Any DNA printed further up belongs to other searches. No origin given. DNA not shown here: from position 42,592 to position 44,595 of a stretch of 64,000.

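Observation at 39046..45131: Operon joining an aryl-CoA ligase, a split phenylphosphate-synthase-like kinase and an amidohydrolase-fold (de)carboxylase. Candidate new route for ATP-dependent activation and carboxylation of a phenolic compound.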

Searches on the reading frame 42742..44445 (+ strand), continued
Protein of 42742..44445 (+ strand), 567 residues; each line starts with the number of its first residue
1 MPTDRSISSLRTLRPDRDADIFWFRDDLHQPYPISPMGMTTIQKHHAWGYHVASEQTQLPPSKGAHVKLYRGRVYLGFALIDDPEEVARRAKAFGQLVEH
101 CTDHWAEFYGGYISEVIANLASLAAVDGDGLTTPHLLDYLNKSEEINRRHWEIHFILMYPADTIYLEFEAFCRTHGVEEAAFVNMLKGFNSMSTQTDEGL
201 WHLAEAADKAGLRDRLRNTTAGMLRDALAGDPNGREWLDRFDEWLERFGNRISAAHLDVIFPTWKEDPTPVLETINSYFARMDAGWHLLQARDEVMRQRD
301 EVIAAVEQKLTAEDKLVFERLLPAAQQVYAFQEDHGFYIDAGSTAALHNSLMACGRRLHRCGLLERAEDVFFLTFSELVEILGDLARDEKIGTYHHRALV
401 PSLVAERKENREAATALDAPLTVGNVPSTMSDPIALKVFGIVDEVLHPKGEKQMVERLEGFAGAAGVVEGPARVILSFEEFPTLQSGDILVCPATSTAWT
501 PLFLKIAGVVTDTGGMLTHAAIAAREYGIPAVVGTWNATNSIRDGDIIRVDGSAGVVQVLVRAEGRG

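Call 20: search_protein_families(library=pfam, proteins=[L066:4048-4827:+, L066:4886-5965:+, L066:8131-8961:+, L066:8963-9637:+, L066:11761-12942:+, L066:12957-14672:+, L066:14737-15588:+, L033:3024-3785:+, L033:3807-4934:+, L033:5010-6302:+], max_evalue=0.001)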
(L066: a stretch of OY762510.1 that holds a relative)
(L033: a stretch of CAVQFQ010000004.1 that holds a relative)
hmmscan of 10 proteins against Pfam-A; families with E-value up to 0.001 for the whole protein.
L066:4048-4827:+ (259 aa): 2 families
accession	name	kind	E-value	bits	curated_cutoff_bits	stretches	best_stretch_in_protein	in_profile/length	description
PF00378.25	ECH_1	-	4.7e-67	226.4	27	1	11-258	3-250/251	Enoyl-CoA hydratase/isomerase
PF16113.10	ECH_2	-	2e-39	136.5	27.2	1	15-194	2-184/335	Enoyl-CoA hydratase/isomerase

L066:4886-5965:+ (359 aa): 0 families

L066:8131-8961:+ (276 aa): 3 families
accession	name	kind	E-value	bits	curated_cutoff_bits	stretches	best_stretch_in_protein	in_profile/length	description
PF13419.12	HAD_2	-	3.2e-09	37.6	23.8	0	59-178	21-127/178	Haloacid dehalogenase-like hydrolase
PF00702.32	Hydrolase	-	4.6e-08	34.1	26.4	1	77-238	58-189/191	haloacid dehalogenase-like hydrolase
PF13242.12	Hydrolase_like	-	3.8e-06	27.1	22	1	205-247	10-49/75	HAD-hyrolase-like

L066:8963-9637:+ (224 aa): 0 families

L066:11761-12942:+ (393 aa): 1 family
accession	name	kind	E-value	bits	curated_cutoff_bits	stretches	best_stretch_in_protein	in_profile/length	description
PF00724.26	Oxidored_FMN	-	1.2e-46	160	27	1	5-344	1-342/342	NADH:flavin oxidoreductase / NADH oxidase family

L066:12957-14672:+ (571 aa): 2 families
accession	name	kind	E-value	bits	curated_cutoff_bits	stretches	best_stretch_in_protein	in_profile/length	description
PF00501.34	AMP-binding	-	2.1e-72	244.5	29.9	1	54-427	2-384/384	AMP-binding enzyme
PF13193.12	AMP-binding_C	-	3.8e-18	66.6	24.5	1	478-554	1-76/76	AMP-binding enzyme C-terminal domain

L066:14737-15588:+ (283 aa): 3 families
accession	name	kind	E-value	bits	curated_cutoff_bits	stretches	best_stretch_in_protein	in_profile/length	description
PF02737.24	3HCDH_N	-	3e-60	203.7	22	1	5-183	1-179/180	3-hydroxyacyl-CoA dehydrogenase, NAD binding domain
PF00725.27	3HCDH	-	6.1e-32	110.5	22.1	1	186-282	1-97/97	3-hydroxyacyl-CoA dehydrogenase, C-terminal domain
PF03446.21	NAD_binding_2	-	0.00019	21.9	21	1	5-45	1-41/161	NAD binding domain of 6-phosphogluconate dehydrogenase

L033:3024-3785:+ (253 aa): 4 families
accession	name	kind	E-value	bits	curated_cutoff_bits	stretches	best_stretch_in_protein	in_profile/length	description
PF13561.12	adh_short_C2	-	1.5e-66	224.8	27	1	14-250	3-236/236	Enoyl-(Acyl carrier protein) reductase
PF00106.31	adh_short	-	6.9e-57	192.5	26.6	1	6-198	1-193/195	short chain dehydrogenase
PF08659.16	KR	-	1.1e-12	48.7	22.6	1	7-182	2-173/180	KR domain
PF23441.1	SDR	-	3.2e-05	23.9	27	1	83-250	91-256/258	SDR-like rossmann domain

L033:3807-4934:+ (375 aa): 4 families
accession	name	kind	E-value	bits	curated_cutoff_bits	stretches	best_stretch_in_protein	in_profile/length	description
PF00441.29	Acyl-CoA_dh_1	-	4e-46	157.3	22.4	1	224-372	1-149/150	Acyl-CoA dehydrogenase, C-terminal domain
PF02771.21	Acyl-CoA_dh_N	-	1.1e-25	90.6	22.9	1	11-118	6-113/113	Acyl-CoA dehydrogenase, N-terminal domain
PF08028.16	Acyl-CoA_dh_2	-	1.6e-23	83.9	22.7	1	240-352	2-124/134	Acyl-CoA dehydrogenase, C-terminal domain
PF02770.24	Acyl-CoA_dh_M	-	1.1e-08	35.5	33.3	1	124-211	3-96/97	Acyl-CoA dehydrogenase, middle domain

L033:5010-6302:+ (430 aa): 4 families
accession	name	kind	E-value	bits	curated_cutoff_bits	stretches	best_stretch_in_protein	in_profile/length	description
PF13458.12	Peripla_BP_6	-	2.6e-42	146.1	31.7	1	46-386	3-328/343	Periplasmic binding protein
PF13433.12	Peripla_BP_5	-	2.7e-12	46.9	27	2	215-388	158-327/363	Periplasmic binding protein domain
PF01094.35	ANF_receptor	-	2.1e-05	24.2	25.4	1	86-148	19-80/353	Receptor family ligand binding region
PF10518.14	TAT_signal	-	0.00034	20.9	22.7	1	10-26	1-17/21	TAT (twin-arginine translocation) pathway signal sequence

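Call 22: search_solved_structures(query=window:42742-44445:+, max_evalue=0.001)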
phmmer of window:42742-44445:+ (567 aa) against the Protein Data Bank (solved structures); distinct sequences matched with E-value up to 0.001: 16.
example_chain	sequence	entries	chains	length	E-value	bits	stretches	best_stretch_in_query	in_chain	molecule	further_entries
5fbs_A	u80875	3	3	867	1.7e-34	122.5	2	456-560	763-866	Phosphoenolpyruvate synthase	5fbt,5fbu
5hv1_A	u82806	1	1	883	1.8e-34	122.4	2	456-560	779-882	Phosphoenolpyruvate synthase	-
5hv2_A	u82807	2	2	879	2.1e-34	122.2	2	456-560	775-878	Phosphoenolpyruvate synthase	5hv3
9dae_A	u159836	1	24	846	6.7e-19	71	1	458-558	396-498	Phosphoenolpyruvate synthase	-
8a8e_A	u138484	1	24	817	3e-16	62.2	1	457-558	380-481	Phosphoenolpyruvate synthase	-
2ols_A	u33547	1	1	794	5.4e-15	58.1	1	458-555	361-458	Phosphoenolpyruvate synthase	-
2e28_A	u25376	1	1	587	3e-10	42.4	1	482-557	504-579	Pyruvate kinase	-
5woy_A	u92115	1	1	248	6.5e-09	38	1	505-559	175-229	Phosphoenolpyruvate-protein phosphotransferase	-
3eza_A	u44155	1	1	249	1.3e-06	30.5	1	484-553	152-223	PHOSPHOTRANSFERASE SYSTEM, ENZYME I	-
1zym_A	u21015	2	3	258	1.4e-06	30.3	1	484-553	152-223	ENZYME I | Phosphoenolpyruvate-protein phosphotransferase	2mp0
1eza_A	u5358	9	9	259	1.4e-06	30.3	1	484-553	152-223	ENZYME I | PHOSPHOTRANSFERASE SYSTEM, ENZYME I | PROTEIN (PHOSPHOTRANSFER SYSTEM, ENZYME I)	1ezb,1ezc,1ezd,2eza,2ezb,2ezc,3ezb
2hro_A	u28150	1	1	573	2.5e-06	29.5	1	506-558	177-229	Phosphoenolpyruvate-protein phosphotransferase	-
2kx9_A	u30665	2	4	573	5.6e-06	28.3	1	484-553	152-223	Phosphoenolpyruvate-protein phosphotransferase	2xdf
2hwg_A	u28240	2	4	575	5.7e-06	28.3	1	484-553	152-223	Phosphoenolpyruvate-protein phosphotransferase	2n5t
2l5h_A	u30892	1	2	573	7.3e-05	24.7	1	484-553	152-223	Phosphoenolpyruvate-protein phosphotransferase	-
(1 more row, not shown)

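Call 26: search_protein_families(library=ncbifam, proteins=[L066:12957-14672:+, L066:11761-12942:+, L066:8131-8961:+, L066:8963-9637:+, L066:4886-5965:+, L066:7083-8111:+, L066:9971-11698:+], max_evalue=0.001)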
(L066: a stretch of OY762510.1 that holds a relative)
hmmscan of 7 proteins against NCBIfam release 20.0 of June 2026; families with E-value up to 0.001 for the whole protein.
L066:12957-14672:+ (571 aa): 108 families (the best 25 are shown)
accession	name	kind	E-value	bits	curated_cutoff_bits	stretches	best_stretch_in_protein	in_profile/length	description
TIGR02275.1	DHB_AMP_lig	equivalog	1.9e-113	379.6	723.55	1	26-561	2-526/526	(2,3-dihydroxybenzoyl)adenylate synthase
NF004837.0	PRK06187.1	subfamily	1.1e-101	340.7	476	1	47-567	8-525/531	long-chain-fatty-acid--CoA ligase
NF008192.1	PRK10946.1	equivalog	4.4e-100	335.5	783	1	27-567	4-532/534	(2,3-dihydroxybenzoyl)adenylate synthase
NF004758.0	PRK06087.1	equivalog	9.1e-98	328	736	1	34-568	11-539/548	medium-chain fatty-acid--CoA ligase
NF009233.0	PRK12583.1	subfamily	1.2e-89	301.2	832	1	42-568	13-554/558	fatty acid CoA ligase family protein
TIGR03208.1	cyc_hxne_CoA_lg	equivalog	7.4e-87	292.3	792.3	1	44-560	19-536/538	cyclohexanecarboxylate-CoA ligase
NF005801.1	PRK07656.1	equivalog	1.1e-83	281.6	657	1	48-561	2-500/500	FadD3 family acyl-CoA ligase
NF005714.0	PRK07529.1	subfamily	7.3e-80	269.1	632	1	55-563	46-575/640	acyl-CoA synthetase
NF004114.0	PRK05605.1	equivalog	1.8e-76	257.7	766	2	189-567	195-572/575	long-chain-fatty-acid--CoA ligase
NF005676.0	PRK07470.1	equivalog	1.1e-75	255.2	774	1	46-567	19-532/544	acyl-CoA synthetase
NF005702.0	PRK07514.1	subfamily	1.8e-70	237.8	558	1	62-566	19-502/506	malonyl-CoA synthase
NF006182.0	PRK08316.1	subfamily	1.9e-69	234.5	663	1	47-566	11-519/523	fatty acyl-CoA synthetase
NF004511.1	PRK05852.1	equivalog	1.9e-66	224.7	650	1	62-562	16-502/505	FadD7 family fatty acid--CoA ligase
NF052269.1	Staph_lig_FadD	equivalog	2.3e-66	224.2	650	2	205-567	139-496/499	long-chain-fatty-acid--CoA ligase FadD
NF006181.0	PRK08314.1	subfamily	7.9e-65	219.2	705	1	49-563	26-553/563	long-chain-fatty-acid--CoA ligase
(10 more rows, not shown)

L066:11761-12942:+ (393 aa): 8 families
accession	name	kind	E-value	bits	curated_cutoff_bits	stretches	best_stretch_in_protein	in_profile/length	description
NF041087.1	bile_acid_BaiCD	equivalog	1.1e-62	212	825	1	3-370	1-364/642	bile acid Fe-S flavoenzyme BaiCD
TIGR03997.1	mycofact_OYE_2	equivalog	1.1e-55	189.2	793.15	2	120-370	131-361/645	mycofactocin system FadH/OYE family oxidoreductase 2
NF006101.0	PRK08255.1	equivalog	5.6e-47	160.3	1078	2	116-244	536-664/768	bifunctional salicylyl-CoA 5-hydroxylase/oxidoreductase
NF045599.1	bili_reduct_long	exception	2.3e-42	145.1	750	1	6-367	1-362/641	bilirubin reductase, long form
NF045592.1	bili_reduct_N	equivalog_domain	7.7e-41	140.4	425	2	101-366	111-360/363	bilirubin reductase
NF010047.0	PRK13523.1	equivalog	1.5e-38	132.7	431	2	4-241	3-252/339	NADPH dehydrogenase NamA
NF007899.0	PRK10605.1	subfamily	4.1e-26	92.1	403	2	122-206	153-236/365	N-ethylmaleimide reductase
TIGR03996.1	mycofact_OYE_1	hypoth_equivalog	1e-25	90.3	627.9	1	123-371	132-355/633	mycofactocin system FadH/OYE family oxidoreductase 1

L066:8131-8961:+ (276 aa): 9 families
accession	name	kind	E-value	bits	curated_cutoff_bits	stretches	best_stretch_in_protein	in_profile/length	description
TIGR02253.1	CTE7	subfamily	3e-13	50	169.75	1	36-268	3-220/221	TIGR02253 family HAD-type hydrolase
NF009695.0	PRK13222.1-2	equivalog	1.2e-07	31.5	225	1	106-274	77-224/226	phosphoglycolate phosphatase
TIGR01662.1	HAD-SF-IIIA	subfamily_domain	2.3e-07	31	44.6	1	118-246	20-138/141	HAD-IIIA family hydrolase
NF053830.1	RUBPPhHalo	equivalog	5.5e-07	29.4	330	1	120-272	100-234/234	ribulose-1,5-bisphosphate 5-phosphatase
TIGR01668.1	YqeG_hyp_ppase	hypoth_equivalog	2.1e-06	27.4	89.1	1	122-246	42-135/170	YqeG family HAD IIIA-type phosphatase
NF052576.1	PymNtasePynAStpc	equivalog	0.00026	20.7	350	1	134-274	93-229/229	pyrimidine 5'-nucleotidase PynA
TIGR01460.1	HAD-SF-IIA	subfamily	0.00032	20.5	100.15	1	214-244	215-241/246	HAD-IIA family hydrolase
TIGR01452.1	PGP_euk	subfamily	0.00048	19.6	201.95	0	214-245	214-245/279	phosphoglycolate/pyridoxal phosphate family phosphatase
TIGR02252.1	DREG-2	subfamily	0.00077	19.3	155.2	0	203-243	164-201/203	HAD hydrolase, REG-2-like, family IA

L066:8963-9637:+ (224 aa): 0 families

L066:4886-5965:+ (359 aa): 0 families

L066:7083-8111:+ (342 aa): 0 families

L066:9971-11698:+ (575 aa): 23 families
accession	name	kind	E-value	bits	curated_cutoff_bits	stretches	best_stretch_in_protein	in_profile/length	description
NF006153.0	PRK08296.1-5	subfamily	1.3e-90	304.6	578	1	21-571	34-607/608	hypothetical protein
NF006151.0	PRK08296.1-3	equivalog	6e-76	256.2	693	1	22-570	37-603/604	hypothetical protein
NF006150.0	PRK08296.1-2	subfamily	4.1e-69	233.4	650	1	24-573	38-608/633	hypothetical protein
NF006152.0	PRK08296.1-4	equivalog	9.1e-60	202.7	723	2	155-570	186-608/609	hypothetical protein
NF004878.0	PRK06241.1-3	subfamily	7.1e-48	163.4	945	1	169-571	513-890/891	phosphoenolpyruvate synthase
NF004877.0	PRK06241.1-2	subfamily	6e-42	143.9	866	2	464-570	763-868/869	phosphoenolpyruvate synthase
NF052632.1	undecylprod_RedH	equivalog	1.9e-41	141.9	1350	1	203-571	539-879/880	undecylprodigiosin ligase RedH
NF006149.0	PRK08296.1-1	equivalog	1.1e-39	136.3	730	1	266-570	269-567/568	hypothetical protein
NF041857.1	RIF_Ptrans_rph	equivalog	8.7e-39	133.5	999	2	467-570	762-864/864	rifamycin-inactivating phosphotransferase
NF052631.1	prodigiosin_PigC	equivalog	7.4e-36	123.4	1300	1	204-569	543-881/883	prodigiosin ligase PigC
NF004880.0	PRK06241.2-1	equivalog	1.6e-34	119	972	2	470-570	738-837/837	phosphoenolpyruvate synthase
NF004879.0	PRK06241.1-4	equivalog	1.3e-33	116.2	976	1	406-570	713-868/868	phosphoenolpyruvate synthase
NF000283.1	RPH_KJ151292.1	equivalog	7.7e-27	93.9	1700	1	470-570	765-864/865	rifamycin-inactivating phosphotransferase Rph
NF004881.0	PRK06241.2-2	equivalog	5.6e-26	91.1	883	1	360-572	699-892/898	phosphoenolpyruvate synthase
NF005057.0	PRK06464.1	equivalog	9.9e-25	86.7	598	1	468-567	358-460/798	phosphoenolpyruvate synthase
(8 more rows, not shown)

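Call 28: find_encoding_contigs(protein=P0069, flank=10000, max_places=3)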
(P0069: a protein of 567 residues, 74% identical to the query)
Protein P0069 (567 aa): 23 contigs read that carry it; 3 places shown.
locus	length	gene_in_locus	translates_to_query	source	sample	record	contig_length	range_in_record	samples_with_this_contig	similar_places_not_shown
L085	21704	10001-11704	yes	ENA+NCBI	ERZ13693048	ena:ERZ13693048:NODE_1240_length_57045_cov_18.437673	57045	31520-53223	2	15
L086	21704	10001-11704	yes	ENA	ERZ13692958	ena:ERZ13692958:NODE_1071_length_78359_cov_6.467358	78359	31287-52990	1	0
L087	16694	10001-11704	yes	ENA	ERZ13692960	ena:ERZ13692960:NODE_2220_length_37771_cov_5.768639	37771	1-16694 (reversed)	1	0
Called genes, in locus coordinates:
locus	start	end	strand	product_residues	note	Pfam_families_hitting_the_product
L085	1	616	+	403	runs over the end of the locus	PF02515:CoA_transf_3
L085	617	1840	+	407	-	PF00108:Thiolase_N, PF00109:ketoacyl-synt (weak), PF02803:Thiolase_C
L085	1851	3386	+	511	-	PF01642:MM_CoA_mutase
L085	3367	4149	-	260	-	PF00459:Inositol_P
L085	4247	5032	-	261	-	PF09339:HTH_IclR, PF01614:IclR_C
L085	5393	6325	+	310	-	PF00296:Bac_luciferase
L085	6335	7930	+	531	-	PF00501:AMP-binding, PF13193:AMP-binding_C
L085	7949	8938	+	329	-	PF01326:PPDK_N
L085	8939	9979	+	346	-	PF04909:Amidohydro_2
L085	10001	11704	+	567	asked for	PF27448:Rph_4th, PF00391:PEP-utilizers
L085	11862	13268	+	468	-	PF13458:Peripla_BP_6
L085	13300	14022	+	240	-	PF00005:ABC_tran, PF12399:BCA_ABC_TP_C (weak)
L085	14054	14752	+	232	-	PF00005:ABC_tran, PF13304:AAA_21 (faint)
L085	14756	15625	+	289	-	PF02653:BPD_transp_2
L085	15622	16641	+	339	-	PF02653:BPD_transp_2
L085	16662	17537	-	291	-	PF07848:PaaX, PF20803:PaaX_M, PF08223:PaaX_C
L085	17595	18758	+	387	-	PF06050:HGD-D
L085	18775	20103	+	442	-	PF06050:HGD-D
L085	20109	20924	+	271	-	PF01869:BcrAD_BadFG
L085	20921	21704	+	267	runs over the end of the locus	PF01869:BcrAD_BadFG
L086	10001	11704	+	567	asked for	PF27448:Rph_4th, PF00391:PEP-utilizers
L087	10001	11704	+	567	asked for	PF27448:Rph_4th, PF00391:PEP-utilizers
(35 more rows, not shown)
